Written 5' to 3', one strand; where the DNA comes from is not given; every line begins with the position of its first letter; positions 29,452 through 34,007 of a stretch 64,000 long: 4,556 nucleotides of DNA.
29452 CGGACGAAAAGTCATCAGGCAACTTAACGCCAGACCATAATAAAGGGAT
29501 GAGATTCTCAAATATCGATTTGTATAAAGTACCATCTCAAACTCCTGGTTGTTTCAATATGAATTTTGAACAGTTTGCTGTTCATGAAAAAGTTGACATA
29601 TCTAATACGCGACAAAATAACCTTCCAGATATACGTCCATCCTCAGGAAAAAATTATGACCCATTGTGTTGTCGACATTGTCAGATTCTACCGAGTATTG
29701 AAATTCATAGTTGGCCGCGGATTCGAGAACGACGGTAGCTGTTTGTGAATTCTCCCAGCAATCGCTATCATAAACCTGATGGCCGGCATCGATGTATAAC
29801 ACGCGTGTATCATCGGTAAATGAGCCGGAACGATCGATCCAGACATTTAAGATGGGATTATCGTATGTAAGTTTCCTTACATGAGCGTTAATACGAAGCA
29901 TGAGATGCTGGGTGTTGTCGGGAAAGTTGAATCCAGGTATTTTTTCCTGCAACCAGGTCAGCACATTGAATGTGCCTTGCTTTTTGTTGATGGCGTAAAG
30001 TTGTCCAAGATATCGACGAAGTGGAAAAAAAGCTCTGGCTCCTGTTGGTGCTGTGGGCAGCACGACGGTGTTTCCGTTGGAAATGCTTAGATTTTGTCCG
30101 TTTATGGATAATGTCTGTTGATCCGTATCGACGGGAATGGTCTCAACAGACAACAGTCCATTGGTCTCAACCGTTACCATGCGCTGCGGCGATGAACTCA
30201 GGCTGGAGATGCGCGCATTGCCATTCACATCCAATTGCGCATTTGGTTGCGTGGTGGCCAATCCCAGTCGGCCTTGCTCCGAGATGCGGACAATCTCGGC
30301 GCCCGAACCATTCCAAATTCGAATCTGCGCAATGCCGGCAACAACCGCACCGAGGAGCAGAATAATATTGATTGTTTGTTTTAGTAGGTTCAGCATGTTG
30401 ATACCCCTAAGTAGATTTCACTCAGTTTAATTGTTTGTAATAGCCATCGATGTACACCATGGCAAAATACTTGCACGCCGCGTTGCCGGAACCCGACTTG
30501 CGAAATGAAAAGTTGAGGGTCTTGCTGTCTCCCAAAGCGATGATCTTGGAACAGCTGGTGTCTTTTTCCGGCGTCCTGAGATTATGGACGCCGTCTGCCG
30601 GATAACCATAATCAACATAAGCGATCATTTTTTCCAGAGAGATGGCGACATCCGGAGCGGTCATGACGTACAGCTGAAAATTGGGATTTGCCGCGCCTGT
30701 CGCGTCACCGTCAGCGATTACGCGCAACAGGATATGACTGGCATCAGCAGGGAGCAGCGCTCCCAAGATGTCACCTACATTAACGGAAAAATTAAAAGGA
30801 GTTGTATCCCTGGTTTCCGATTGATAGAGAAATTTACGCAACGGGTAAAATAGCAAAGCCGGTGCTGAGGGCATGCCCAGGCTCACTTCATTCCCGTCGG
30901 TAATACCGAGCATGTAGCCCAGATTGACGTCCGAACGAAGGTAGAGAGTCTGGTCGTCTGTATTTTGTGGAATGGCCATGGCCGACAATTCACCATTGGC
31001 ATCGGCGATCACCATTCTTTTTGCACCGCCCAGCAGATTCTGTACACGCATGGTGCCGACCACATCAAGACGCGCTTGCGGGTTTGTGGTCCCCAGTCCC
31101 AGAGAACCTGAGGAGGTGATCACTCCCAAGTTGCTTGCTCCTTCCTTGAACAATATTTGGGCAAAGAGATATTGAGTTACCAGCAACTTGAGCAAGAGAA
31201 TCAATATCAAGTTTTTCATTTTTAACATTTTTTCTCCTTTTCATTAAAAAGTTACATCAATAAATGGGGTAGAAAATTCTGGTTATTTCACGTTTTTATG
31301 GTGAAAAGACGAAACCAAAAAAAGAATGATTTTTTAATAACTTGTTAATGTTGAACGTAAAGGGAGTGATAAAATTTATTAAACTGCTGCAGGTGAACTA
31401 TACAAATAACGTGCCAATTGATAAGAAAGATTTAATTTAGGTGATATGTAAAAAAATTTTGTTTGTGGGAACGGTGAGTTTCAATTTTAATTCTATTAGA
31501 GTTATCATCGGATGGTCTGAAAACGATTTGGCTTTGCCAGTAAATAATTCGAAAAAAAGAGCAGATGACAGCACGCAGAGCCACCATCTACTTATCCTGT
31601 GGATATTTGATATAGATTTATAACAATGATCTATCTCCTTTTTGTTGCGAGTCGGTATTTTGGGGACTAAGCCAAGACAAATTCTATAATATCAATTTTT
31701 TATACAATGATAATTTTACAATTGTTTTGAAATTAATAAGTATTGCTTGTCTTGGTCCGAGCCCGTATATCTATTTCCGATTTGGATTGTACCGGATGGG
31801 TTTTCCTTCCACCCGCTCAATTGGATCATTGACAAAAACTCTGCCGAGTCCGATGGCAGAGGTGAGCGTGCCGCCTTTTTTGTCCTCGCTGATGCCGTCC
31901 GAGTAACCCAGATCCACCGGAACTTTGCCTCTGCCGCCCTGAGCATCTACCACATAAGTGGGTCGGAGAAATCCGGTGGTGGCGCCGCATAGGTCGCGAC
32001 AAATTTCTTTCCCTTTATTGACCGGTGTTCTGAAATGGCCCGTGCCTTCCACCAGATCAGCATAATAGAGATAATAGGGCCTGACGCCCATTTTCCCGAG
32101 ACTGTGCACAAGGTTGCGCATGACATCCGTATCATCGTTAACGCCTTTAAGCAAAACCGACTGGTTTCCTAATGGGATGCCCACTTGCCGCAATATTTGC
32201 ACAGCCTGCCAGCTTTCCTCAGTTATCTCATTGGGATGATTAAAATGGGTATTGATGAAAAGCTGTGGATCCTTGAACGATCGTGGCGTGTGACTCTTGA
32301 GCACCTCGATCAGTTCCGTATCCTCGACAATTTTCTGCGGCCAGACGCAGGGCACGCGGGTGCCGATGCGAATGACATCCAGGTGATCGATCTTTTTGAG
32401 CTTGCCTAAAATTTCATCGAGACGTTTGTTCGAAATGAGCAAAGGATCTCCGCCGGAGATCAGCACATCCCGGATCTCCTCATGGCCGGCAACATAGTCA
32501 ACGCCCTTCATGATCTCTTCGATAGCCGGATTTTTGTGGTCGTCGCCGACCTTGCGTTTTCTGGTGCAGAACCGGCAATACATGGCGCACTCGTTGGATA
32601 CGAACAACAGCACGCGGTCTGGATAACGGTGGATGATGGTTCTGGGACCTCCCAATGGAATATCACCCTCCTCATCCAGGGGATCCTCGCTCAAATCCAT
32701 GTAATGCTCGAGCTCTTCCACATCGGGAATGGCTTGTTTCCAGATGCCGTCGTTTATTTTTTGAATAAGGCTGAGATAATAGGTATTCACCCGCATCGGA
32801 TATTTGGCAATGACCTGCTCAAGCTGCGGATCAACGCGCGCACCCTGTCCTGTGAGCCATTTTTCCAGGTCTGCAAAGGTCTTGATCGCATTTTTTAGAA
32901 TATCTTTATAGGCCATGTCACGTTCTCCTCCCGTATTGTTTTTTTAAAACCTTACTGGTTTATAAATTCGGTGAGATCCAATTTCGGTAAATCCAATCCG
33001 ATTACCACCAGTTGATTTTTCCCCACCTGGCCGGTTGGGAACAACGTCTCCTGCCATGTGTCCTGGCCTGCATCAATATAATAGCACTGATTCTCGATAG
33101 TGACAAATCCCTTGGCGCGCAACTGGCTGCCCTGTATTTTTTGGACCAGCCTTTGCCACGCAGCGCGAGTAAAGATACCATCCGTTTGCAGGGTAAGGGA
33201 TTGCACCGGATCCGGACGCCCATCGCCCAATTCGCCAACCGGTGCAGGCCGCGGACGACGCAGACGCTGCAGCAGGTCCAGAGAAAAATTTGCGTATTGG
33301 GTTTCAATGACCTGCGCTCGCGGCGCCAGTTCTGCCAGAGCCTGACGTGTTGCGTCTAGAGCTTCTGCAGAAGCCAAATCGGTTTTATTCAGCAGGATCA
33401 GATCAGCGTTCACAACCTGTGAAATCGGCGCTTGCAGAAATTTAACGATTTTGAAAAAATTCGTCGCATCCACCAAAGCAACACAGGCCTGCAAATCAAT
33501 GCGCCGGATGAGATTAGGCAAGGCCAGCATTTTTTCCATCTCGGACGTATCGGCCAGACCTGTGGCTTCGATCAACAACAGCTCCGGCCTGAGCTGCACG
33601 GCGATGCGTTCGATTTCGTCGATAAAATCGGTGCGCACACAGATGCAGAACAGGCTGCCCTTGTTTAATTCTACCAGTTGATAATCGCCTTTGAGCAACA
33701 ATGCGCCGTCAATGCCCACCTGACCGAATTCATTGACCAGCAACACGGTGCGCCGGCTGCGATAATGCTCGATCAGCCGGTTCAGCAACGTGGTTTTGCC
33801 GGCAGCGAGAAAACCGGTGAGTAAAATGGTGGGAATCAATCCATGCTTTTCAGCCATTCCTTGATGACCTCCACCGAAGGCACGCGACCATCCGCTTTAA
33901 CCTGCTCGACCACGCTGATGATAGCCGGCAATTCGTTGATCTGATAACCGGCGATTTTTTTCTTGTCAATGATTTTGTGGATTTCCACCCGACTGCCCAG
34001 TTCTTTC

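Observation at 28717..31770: Three tandem, highly diverged paralogs of a small secreted protein with a tail-fibre-like N-terminal motif, downstream of a 540-nt AT-rich region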

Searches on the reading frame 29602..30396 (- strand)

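Call 4: search_protein_families(library=pfam, proteins=[window:29602-30396:-], max_evalue=10)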
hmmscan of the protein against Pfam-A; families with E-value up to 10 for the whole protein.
window:29602-30396:- (264 aa): 2 families
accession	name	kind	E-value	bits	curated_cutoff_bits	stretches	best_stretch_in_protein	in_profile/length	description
PF11773.13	ComGE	-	0.026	14.8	25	1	71-108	28-66/82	Competence system putative prepilin ComGE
PF07873.16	YabP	-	0.055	13.7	27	1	85-107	25-47/64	YabP family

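Call 5: search_protein_families(library=ncbifam, proteins=[window:29602-30396:-], max_evalue=10)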
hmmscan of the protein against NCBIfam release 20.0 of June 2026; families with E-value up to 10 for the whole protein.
window:29602-30396:- (264 aa): 0 families

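Call 22: search_protein_families(library=phrogs, proteins=[window:29602-30396:-], max_evalue=1)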
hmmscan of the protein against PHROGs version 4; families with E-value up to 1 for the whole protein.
window:29602-30396:- (264 aa): 7 families
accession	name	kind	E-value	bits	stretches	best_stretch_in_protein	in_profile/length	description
phrog_13535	-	unknown function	5.2e-05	24.2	1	36-84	10-55/147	-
phrog_9563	-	unknown function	0.00026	22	1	36-83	10-54/85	-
phrog_19601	-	tail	0.0032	15.6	1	30-103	1069-1137/2043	baseplate wedge subunit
phrog_9942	-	tail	0.0048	15.9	1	27-83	263-304/1178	tail fiber protein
phrog_18345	-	tail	0.013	14.8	1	30-64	430-464/956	tail fiber protein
phrog_5906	-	unknown function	0.077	13.9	1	41-95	40-94/197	-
phrog_123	-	connector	0.22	12.4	1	185-246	42-109/139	tail terminator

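Call 89: search_protein_families(library=padloc, proteins=[window:29602-30396:-], max_evalue=1)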
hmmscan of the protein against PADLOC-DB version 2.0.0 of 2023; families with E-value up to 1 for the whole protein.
window:29602-30396:- (264 aa): 0 families

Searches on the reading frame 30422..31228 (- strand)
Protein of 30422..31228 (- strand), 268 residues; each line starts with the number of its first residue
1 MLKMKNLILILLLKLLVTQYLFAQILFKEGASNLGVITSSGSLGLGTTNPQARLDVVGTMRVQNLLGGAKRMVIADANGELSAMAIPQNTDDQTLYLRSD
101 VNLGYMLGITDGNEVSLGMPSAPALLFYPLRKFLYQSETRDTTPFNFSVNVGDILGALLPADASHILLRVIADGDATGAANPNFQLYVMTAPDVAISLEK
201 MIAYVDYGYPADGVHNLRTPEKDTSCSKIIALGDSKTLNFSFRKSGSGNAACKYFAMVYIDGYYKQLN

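Call 4: search_protein_families(library=pfam, proteins=[window:30422-31228:-], max_evalue=10)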
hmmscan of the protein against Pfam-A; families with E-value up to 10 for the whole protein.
window:30422-31228:- (268 aa): 0 families

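Call 5: search_protein_families(library=ncbifam, proteins=[window:30422-31228:-], max_evalue=10)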
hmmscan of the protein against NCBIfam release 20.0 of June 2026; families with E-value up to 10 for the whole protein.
window:30422-31228:- (268 aa): 0 families

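Call 22: search_protein_families(library=phrogs, proteins=[window:30422-31228:-], max_evalue=1)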
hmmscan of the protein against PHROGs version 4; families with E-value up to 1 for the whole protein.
window:30422-31228:- (268 aa): 4 families
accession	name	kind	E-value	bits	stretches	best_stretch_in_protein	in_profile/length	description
phrog_9563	-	unknown function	0.0016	19.5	1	37-84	12-56/85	-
phrog_13535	-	unknown function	0.0092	16.9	1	37-84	12-56/147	-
phrog_9942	-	tail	0.024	13.6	1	37-64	274-301/1178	tail fiber protein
phrog_18345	-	tail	0.047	12.9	1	37-65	438-466/956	tail fiber protein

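Call 89: search_protein_families(library=padloc, proteins=[window:30422-31228:-], max_evalue=1)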
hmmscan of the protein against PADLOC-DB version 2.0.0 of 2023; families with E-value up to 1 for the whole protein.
window:30422-31228:- (268 aa): 0 families

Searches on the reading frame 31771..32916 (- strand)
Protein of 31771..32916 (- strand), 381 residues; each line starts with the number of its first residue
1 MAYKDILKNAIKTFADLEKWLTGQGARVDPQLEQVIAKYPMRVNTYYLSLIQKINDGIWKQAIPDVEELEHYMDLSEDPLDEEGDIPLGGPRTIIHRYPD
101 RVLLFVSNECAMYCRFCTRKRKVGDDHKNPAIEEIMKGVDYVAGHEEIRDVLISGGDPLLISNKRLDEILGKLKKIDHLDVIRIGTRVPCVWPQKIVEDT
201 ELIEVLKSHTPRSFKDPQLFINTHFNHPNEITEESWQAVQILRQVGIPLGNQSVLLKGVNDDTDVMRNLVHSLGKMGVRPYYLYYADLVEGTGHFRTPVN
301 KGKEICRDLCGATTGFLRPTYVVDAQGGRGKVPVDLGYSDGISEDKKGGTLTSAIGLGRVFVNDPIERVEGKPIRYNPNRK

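Call 21: search_protein_families(library=pfam, proteins=[window:31771-32916:-], max_evalue=0.00001)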
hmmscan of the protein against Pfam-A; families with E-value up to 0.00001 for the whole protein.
window:31771-32916:- (381 aa): 1 family
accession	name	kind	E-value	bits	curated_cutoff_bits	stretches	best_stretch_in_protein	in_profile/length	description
PF04055.27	Radical_SAM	-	4.8e-13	50.1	29.5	1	106-263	3-158/166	Radical SAM superfamily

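Call 31: list_cluster_members(proteins=[P0001, P0002, P0029, window:31771-32916:-, window:26151-28445:-, P0031, P0033, P0035, P0036, P0034])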
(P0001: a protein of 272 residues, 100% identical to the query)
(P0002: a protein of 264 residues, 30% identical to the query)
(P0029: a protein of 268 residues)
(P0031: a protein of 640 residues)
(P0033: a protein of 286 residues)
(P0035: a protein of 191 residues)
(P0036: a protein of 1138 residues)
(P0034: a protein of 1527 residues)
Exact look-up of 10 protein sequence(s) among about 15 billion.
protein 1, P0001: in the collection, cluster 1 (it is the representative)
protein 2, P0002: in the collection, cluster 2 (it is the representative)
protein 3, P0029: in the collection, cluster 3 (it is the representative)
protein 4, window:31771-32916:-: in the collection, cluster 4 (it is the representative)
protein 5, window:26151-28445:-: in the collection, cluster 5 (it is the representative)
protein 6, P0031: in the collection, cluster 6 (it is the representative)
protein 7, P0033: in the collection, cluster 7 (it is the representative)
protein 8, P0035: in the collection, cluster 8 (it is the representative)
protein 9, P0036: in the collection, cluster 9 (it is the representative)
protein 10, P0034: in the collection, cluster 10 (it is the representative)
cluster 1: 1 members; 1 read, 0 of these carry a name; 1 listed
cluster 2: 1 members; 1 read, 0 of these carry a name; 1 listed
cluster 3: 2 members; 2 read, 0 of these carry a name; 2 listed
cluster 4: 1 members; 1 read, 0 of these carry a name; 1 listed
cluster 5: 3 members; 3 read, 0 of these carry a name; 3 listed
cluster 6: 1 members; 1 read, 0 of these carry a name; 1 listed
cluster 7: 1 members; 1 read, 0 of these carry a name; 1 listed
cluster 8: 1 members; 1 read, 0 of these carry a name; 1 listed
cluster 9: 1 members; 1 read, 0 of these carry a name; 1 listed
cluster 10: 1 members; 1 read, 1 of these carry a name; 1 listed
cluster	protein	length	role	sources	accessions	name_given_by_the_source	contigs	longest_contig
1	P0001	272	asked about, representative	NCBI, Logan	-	-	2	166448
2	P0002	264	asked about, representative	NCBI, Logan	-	-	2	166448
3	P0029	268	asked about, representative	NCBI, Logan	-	-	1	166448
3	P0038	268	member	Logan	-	-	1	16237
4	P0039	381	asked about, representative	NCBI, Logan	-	-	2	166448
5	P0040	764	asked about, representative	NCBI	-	-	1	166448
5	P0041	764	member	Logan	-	-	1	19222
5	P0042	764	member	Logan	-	-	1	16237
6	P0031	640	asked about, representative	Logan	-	-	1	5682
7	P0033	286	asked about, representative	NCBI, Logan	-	-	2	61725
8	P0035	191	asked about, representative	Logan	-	-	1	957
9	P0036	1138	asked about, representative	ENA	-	-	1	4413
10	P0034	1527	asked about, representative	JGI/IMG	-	alpha-tubulin suppressor-like RCC1 family protein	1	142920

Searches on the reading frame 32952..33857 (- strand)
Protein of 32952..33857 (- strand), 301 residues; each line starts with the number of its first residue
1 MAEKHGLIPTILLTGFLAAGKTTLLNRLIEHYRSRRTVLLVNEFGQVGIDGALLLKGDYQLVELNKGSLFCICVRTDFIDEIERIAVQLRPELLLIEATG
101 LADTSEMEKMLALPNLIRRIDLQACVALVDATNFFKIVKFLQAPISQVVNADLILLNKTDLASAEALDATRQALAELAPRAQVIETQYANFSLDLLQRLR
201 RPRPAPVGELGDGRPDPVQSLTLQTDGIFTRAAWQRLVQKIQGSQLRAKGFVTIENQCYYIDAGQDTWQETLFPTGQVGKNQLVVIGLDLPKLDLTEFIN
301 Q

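Call 21: search_protein_families(library=pfam, proteins=[window:32952-33857:-], max_evalue=0.00001)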
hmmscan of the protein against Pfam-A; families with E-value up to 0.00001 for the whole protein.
window:32952-33857:- (301 aa): 2 families
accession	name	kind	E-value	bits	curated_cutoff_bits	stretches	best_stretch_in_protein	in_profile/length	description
PF02492.25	cobW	-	2.2e-37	128.8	20.7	1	9-184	1-179/180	CobW/HypB/UreG, nucleotide-binding domain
PF07683.19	CobW_C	-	5.1e-06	26.7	22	1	218-297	1-88/94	Cobalamin synthesis protein cobW C-terminal domain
